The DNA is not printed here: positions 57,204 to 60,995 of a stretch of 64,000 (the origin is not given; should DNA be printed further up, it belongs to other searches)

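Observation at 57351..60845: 1164-aa fusion of an AGE-like six-hairpin domain, an NDP-sugar pyrophosphorylase and an unknown C-terminal domain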

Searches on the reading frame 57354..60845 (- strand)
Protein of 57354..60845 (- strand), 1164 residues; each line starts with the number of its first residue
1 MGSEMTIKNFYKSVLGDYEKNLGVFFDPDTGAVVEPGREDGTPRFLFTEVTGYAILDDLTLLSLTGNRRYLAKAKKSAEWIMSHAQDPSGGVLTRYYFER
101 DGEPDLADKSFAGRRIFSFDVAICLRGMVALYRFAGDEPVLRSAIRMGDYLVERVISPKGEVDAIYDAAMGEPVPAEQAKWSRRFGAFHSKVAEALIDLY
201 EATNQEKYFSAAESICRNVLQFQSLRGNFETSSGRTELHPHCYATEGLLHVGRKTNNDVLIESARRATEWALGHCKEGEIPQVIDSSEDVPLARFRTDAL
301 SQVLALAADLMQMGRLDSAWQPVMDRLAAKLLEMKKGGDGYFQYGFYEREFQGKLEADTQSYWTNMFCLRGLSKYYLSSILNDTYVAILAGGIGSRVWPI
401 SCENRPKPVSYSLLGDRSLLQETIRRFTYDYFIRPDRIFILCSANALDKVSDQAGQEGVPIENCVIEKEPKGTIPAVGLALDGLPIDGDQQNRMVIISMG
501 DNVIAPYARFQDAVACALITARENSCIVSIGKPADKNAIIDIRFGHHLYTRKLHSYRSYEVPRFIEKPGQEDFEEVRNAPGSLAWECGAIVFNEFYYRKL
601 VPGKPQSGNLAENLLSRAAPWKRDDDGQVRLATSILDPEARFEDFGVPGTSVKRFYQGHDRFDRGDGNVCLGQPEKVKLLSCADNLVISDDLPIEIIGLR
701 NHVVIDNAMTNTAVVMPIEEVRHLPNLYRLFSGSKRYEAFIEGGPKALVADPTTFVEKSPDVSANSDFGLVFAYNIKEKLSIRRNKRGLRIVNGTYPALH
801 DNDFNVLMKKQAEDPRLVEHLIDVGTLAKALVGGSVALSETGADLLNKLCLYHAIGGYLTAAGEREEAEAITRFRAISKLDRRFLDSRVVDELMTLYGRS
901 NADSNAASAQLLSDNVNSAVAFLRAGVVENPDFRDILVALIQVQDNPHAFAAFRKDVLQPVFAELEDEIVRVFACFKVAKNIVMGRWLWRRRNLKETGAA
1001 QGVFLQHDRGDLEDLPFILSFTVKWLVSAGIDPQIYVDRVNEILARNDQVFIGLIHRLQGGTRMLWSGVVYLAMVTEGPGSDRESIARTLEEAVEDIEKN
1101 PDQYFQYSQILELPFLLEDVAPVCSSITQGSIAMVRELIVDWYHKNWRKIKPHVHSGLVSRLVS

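Call 5: search_protein_families(library=pfam, proteins=[window:57354-60845:-], max_evalue=1)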
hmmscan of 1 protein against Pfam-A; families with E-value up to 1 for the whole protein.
window:57354-60845:- (1164 aa): 8 families
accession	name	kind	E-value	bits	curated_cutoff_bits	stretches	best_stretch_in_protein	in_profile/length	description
PF00483.29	NTP_transferase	-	2.1e-13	50.8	21.2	1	388-617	4-212/245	Nucleotidyl transferase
PF07944.18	Beta-AFase-like_GH127_cat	-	2.5e-07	30.5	24.9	1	65-222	74-210/376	Beta-L-arabinofuranosidase, GH127 catalytic domain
PF06917.19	Pectate_lyase_2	-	9e-06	25.1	26.6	1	194-236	410-452/491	Periplasmic pectate lyase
PF07221.17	GlcNAc_2-epim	-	0.0053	16.5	23.4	0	59-115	286-339/347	N-acylglucosamine 2-epimerase (GlcNAc 2-epimerase)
PF03663.20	Glyco_hydro_76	-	0.014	15.4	25.9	1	61-140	166-240/366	Glycosyl hydrolase family 76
PF07470.19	Glyco_hydro_88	-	0.022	14.2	26.6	0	111-220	21-107/352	Glycosyl Hydrolase Family 88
PF22562.2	UBA_7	-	0.13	12.7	27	0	78-89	34-45/48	UBA-like domain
PF21205.3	Rep3_C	-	0.28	11.9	21.1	0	942-967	10-35/59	Initiator Rep protein, WH2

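Call 6: search_protein_families(library=ncbifam, proteins=[window:57354-60845:-], max_evalue=1)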
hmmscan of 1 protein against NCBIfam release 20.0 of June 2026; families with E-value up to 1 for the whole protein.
window:57354-60845:- (1164 aa): 5 families
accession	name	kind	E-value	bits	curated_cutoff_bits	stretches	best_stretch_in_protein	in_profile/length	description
TIGR01479.1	GMP_PMI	equivalog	4.3e-22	78.5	372.95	1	387-594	4-200/467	mannose-1-phosphate guanylyltransferase/mannose-6-phosphate isomerase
NF012004.0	PRK15460.1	equivalog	3.1e-14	52.5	859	1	384-597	6-213/478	mannose-1-phosphate guanyltransferase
NF001183.0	PRK00155.1-3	subfamily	0.0035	16.7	166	1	385-452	3-63/237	D-ribitol-5-phosphate cytidylyltransferase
TIGR03992.1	Arch_glmU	subfamily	0.022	13.6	292.1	1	387-503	4-108/393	bifunctional sugar-1-phosphate nucleotidylyltransferase/acetyltransferase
TIGR02566.1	cas_Csy3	equivalog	0.24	10.7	157.55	1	952-994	109-150/341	type I-F CRISPR-associated protein Csy3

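Call 7: find_homologous_proteins(query=window:57354-60845:-)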
Query window:57354-60845:- (1164 aa): 59 proteins with E <= 0.001 among 8000 candidates.
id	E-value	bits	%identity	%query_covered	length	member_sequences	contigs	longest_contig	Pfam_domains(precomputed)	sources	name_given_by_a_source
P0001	0.0e+0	2679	100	100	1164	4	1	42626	PF06917.20,PF00483.30,PF07944.19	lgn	-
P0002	0.0e+0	2043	74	100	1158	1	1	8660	PF00483.30,PF07944.19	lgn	-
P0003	0.0e+0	1919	70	100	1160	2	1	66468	PF00483.30,PF07944.19,PF03663.21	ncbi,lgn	-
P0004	0.0e+0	1903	70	100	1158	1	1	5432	PF00483.30,PF03663.21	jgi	-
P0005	0.0e+0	1884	69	100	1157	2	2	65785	PF00483.30,PF07944.19,PF03663.21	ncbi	ncbi:MAG: sugar phosphate nucleotidyltransferase [Gammaproteobacteria bacterium]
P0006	0.0e+0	1517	57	100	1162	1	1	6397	PF00483.30,PF01532.27,PF07470.20,PF03663.21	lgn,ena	-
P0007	0.0e+0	1505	58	99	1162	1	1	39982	PF00483.30,PF07944.19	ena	-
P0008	0.0e+0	1501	57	100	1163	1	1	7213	PF00483.30,PF07944.19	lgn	-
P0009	0.0e+0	1497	57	100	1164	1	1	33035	PF00483.30,PF01532.27,PF07944.19,PF03663.21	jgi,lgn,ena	-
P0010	0.0e+0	1484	56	100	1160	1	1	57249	PF00483.30,PF01532.27,PF07944.19,PF03663.21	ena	-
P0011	0.0e+0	1483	56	100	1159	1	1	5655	PF00483.30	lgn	-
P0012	0.0e+0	1462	55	100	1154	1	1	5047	PF00483.30,PF07470.20,PF07944.19,PF03663.21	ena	-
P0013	0.0e+0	1414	54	100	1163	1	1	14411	PF00483.30,PF07470.20,PF07944.19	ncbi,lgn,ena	-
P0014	0.0e+0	1409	56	95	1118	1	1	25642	PF00483.30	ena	-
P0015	0.0e+0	1382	53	100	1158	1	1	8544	PF00483.30,PF07944.19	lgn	-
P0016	0.0e+0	1373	53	100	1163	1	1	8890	PF00483.30,PF07944.19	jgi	jgi:mannose-1-phosphate guanylyltransferase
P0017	0.0e+0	1362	53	99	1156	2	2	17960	PF00483.30,PF07470.20,PF07944.19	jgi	jgi:Nucleotidyl transferase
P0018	0.0e+0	1352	54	97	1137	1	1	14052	PF00483.30,PF07470.20,PF07944.19,PF03663.21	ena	-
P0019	0.0e+0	1352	53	100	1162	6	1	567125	PF00483.30,PF07944.19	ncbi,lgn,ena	-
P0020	0.0e+0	1341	53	100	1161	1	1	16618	PF00483.30,PF07944.19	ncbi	-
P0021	0.0e+0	1321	52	99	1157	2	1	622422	PF00483.30,PF01532.27,PF07470.20,PF07944.19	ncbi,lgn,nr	ncbi:MAG: hypothetical protein H6993_00380 [Pseudomonadales bacterium]|nr:hypothetical protein [Pseu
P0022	0.0e+0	1288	51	99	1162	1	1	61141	PF00483.30,PF07944.19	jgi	jgi:mannose-1-phosphate guanylyltransferase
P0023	0.0e+0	1285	51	100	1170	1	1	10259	PF00483.30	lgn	-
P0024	0.0e+0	1284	50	100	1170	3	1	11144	PF00483.30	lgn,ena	-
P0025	0.0e+0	1255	50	100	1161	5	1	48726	PF00483.30,PF07470.20,PF03663.21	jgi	jgi:mannose-1-phosphate guanylyltransferase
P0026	0.0e+0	1224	48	100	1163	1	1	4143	PF00483.30,PF07944.19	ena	-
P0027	0.0e+0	1220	49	99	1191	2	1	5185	PF00483.30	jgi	-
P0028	0.0e+0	1210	49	100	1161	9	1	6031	PF00483.30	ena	-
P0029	0.0e+0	1175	48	98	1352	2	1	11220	PF00483.30,PF01048.27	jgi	jgi:mannose-1-phosphate guanylyltransferase/nucleoside phosphorylase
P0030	0.0e+0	1159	66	65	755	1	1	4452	PF00483.30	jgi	jgi:hypothetical protein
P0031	0.0e+0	1145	47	99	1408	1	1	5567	PF00483.30,PF01048.27,PF07944.19,PF03663.21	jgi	jgi:nucleoside phosphorylase/mannose-1-phosphate guanylyltransferase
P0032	0.0e+0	1106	57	73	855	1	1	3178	PF00483.30,PF07944.19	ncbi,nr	ncbi:MAG: hypothetical protein HKN13_09710, partial [Rhodothermales bacterium]|nr:hypothetical prote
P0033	0.0e+0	1073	45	98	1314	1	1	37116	PF00483.30,PF01582.26,PF13676.12,PF03663.21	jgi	jgi:mannose-1-phosphate guanylyltransferase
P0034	6.9e-270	916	51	68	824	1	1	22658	PF06917.20,PF00483.30,PF01532.27,PF07944.19,PF03663.21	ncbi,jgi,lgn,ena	-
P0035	5.1e-267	907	52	68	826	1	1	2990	PF06917.20,PF00483.30,PF01532.27,PF07944.19,PF03663.21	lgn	-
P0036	8.8e-266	903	51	68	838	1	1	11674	PF06917.20,PF00483.30,PF01532.27,PF07470.20,PF07944.19,PF03663.21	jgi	jgi:mannose-1-phosphate guanylyltransferase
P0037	1.1e-217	743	53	54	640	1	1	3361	PF00483.30,PF03663.21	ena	-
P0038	3.4e-186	639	37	84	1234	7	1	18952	PF00483.30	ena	-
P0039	4.0e-186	639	37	89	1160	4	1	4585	PF00483.30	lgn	-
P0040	1.1e-185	637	37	89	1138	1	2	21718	PF00483.30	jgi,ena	-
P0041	1.5e-177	611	34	96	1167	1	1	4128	PF00483.30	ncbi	-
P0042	2.2e-171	590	35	89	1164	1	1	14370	PF00483.30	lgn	-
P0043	1.3e-170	588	38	76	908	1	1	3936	PF00483.30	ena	-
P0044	2.8e-170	586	35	89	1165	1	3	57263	PF00483.30,PF03663.21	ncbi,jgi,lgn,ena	-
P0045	1.2e-169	584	35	93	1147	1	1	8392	PF00483.30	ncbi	-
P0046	1.0e-166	575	40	69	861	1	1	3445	PF00483.30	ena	-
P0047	4.7e-166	572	43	61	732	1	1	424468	PF00483.30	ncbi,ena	-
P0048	5.0e-166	572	38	76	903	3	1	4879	PF00483.30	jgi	jgi:mannose-1-phosphate guanylyltransferase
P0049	1.4e-164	568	41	67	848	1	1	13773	PF00483.30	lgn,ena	-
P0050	1.0e-162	561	36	76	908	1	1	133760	PF00483.30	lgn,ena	-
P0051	1.1e-161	558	40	68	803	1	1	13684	PF00483.30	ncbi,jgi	jgi:mannose-1-phosphate guanylyltransferase/mannose-1-phosphate guanylyltransferase/mannose-6-phosph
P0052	5.7e-161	556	38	76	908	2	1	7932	PF00483.30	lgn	-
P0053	3.8e-158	546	37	78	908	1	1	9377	PF00483.30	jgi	jgi:mannose-1-phosphate guanylyltransferase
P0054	1.1e-153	532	39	67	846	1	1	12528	PF00483.30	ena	-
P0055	2.6e-149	517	39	67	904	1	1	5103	PF00483.30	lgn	-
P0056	1.3e-134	468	34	83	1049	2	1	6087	PF00483.30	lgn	-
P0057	9.0e-133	462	36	69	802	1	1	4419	PF00483.30,PF12804.14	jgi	jgi:mannose-1-phosphate guanylyltransferase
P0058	8.9e-129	449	36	65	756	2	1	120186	PF00483.30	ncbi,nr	ncbi:MAG: hypothetical protein HY231_22340 [Acidobacteria bacterium]|nr:hypothetical protein [Acidob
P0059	4.5e-125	437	34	67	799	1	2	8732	PF00483.30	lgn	-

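Call 8: search_solved_structures(query=window:57354-60845:-, max_evalue=1)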
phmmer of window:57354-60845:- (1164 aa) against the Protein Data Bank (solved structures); distinct sequences matched with E-value up to 1: 5.
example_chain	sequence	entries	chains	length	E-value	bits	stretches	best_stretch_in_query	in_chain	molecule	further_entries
2cu2_A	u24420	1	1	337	2.9e-07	31.6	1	384-593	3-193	putative mannose-1-phosphate guanylyl transferase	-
2x5s_A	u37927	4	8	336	1.1e-05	26.3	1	387-592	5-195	MANNOSE-1-PHOSPHATE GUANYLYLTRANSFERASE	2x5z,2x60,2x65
2qh5_A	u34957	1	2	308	0.00012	22.9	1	388-593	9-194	Mannose-6-phosphate isomerase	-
4v1r_A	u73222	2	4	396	0.00016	22.5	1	59-215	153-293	ALPHA-1,6-MANNANASE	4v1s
5i8l_A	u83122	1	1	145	0.13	12.8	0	1026-1047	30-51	Lysozyme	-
